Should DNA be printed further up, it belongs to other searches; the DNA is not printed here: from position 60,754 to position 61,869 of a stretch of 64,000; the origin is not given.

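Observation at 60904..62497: Divergent FRG-domain gene plus 226-aa unknown in the int-to-alpA cargo slot: a candidate accessory (possibly anti-phage) module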

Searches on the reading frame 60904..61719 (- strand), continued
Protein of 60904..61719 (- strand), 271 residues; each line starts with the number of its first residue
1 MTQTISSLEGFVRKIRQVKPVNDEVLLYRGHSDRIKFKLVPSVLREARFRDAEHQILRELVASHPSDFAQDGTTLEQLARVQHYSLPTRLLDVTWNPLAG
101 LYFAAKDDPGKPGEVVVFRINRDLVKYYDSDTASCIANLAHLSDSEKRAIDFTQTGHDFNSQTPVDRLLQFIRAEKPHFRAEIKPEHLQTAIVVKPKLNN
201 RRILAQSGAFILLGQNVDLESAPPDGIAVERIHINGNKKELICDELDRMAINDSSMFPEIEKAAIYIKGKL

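Call 73: search_protein_families(library=padloc, proteins=[L007:6575-8590:+, L007:8754-9896:+, L008:10921-13077:-, L009:6573-8591:+, L009:8868-9947:+, L009:10896-11432:+, L014:10896-11432:+, L066:7825-9891:+, L088:1035-2156:+, L087:5839-6816:+], max_evalue=0.00001)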
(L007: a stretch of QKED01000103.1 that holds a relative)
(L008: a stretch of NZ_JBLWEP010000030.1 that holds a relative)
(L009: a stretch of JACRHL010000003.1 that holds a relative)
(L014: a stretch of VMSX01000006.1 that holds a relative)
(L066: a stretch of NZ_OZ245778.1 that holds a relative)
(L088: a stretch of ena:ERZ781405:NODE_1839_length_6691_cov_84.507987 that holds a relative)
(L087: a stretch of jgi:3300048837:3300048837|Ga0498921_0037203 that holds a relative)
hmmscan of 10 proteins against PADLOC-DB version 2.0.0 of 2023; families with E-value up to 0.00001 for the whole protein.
L007:6575-8590:+ (671 aa): 6 families
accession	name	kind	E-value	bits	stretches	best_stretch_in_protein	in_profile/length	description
PDLC02707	PbeA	-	5.2e-12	43.2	1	427-547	505-620/672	PbeA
PDLC02870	DpdF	-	6.4e-09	32.8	1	427-578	208-354/534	DpdF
PDLC02704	PbeA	-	4.3e-08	30.1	1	455-547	547-634/682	PbeA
PDLC03928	PsyrT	-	6.8e-08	29.3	1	447-575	243-367/689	-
PDLC03659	mREase_IV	-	1.4e-07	27.8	1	443-553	457-562/945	Type IV methyl-directed restriction enzyme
PDLC01439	typeIV_DinG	-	2.2e-06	24.6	0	438-550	398-507/575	CAS-IV-A; associated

L007:8754-9896:+ (380 aa): 75 families (the best 25 are shown)
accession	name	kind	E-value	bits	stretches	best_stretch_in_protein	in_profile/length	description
PDLC00307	PtuA1|PtuA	-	1.9e-145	483.1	1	1-363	1-353/424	AAA ATPase domain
PDLC00270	PtuA1|PtuA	-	3.1e-102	340.8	1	2-363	215-560/627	AAA ATPase domain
PDLC02980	AriA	-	4.7e-31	106.9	1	24-322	1-304/304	-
PDLC00271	PtuA1|PtuA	-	1.1e-20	72.7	2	273-326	280-327/421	AAA ATPase domain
PDLC00278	PtuA1|PtuA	-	1.2e-19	68.9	1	231-325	248-335/436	AAA ATPase domain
PDLC00310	PtuA1|PtuA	-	1.6e-18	65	1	231-324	251-337/443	AAA ATPase domain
PDLC00309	PtuA1|PtuA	-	2.1e-18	64.5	1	274-325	271-316/413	AAA ATPase domain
PDLC00298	PtuA1|PtuA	-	9.5e-18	62.4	1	274-325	284-329/423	AAA ATPase domain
PDLC00305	PtuA1|PtuA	-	3.2e-17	60.9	2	274-325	247-292/392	AAA ATPase domain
PDLC00277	PtuA1|PtuA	-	1.6e-16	58.6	1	274-326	287-333/423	AAA ATPase domain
PDLC00311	PtuA1|PtuA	-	4.3e-16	57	1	273-323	309-353/455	AAA ATPase domain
PDLC02913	ATPase_I-A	-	6e-16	56.6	1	274-323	366-409/508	-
PDLC02979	AriA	-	1.1e-15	56.4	1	231-320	294-372/373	-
PDLC00267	PtuA1|PtuA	-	3.3e-15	54.2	1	270-325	285-333/438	AAA ATPase domain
PDLC00299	PtuA1|PtuA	-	7.9e-15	52.8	1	274-323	380-423/535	AAA ATPase domain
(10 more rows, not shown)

L008:10921-13077:- (718 aa): 4 families
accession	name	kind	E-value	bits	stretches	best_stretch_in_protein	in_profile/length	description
PDLC02707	PbeA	-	6.3e-12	42.9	1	478-626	509-654/672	PbeA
PDLC02704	PbeA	-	7.7e-09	32.6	1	503-626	548-667/682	PbeA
PDLC03659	mREase_IV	-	1.1e-08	31.4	1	498-606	465-569/945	Type IV methyl-directed restriction enzyme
PDLC01439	typeIV_DinG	-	2.2e-06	24.7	0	475-592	390-502/575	CAS-IV-A; associated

L009:6573-8591:+ (672 aa): 0 families

L009:8868-9947:+ (359 aa): 0 families

L009:10896-11432:+ (178 aa): 0 families

L014:10896-11432:+ (178 aa): 0 families

L066:7825-9891:+ (688 aa): 0 families

L088:1035-2156:+ (373 aa): 1 family
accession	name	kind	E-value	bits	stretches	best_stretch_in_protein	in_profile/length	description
PDLC04999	PDC-S33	-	2.3e-103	344.3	1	25-353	4-343/349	-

L087:5839-6816:+ (325 aa): 9 families
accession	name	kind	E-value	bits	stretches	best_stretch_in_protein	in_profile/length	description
PDLC04954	PDC-S19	-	7.9e-138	457.3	1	1-323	1-327/330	-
PDLC04955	PDC-S19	-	3.4e-41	139.6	2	5-193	8-175/338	-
PDLC04952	PDC-S19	-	3.3e-27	93.9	2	1-58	1-58/328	-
PDLC04953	PDC-S19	-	4.2e-27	93.5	1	4-198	6-184/333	-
PDLC04949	PDC-S19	-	1.1e-17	62.5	1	5-58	7-60/334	-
PDLC04950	PDC-S19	-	8.1e-12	43.1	1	2-202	5-190/353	-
PDLC04948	PDC-S19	-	1.8e-09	35.5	1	4-273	11-276/325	-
PDLC04951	PDC-S19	-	2.2e-08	31.6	1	1-60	1-59/357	-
PDLC04947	PDC-S19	-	1e-06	26.3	0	2-59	4-60/355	-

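Call 90: search_protein_families(library=padloc, proteins=[L087:5085-5762:+], max_evalue=0.001)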
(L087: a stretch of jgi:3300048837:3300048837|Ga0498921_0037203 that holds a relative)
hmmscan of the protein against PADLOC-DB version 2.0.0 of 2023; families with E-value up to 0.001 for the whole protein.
L087:5085-5762:+ (225 aa): 0 families
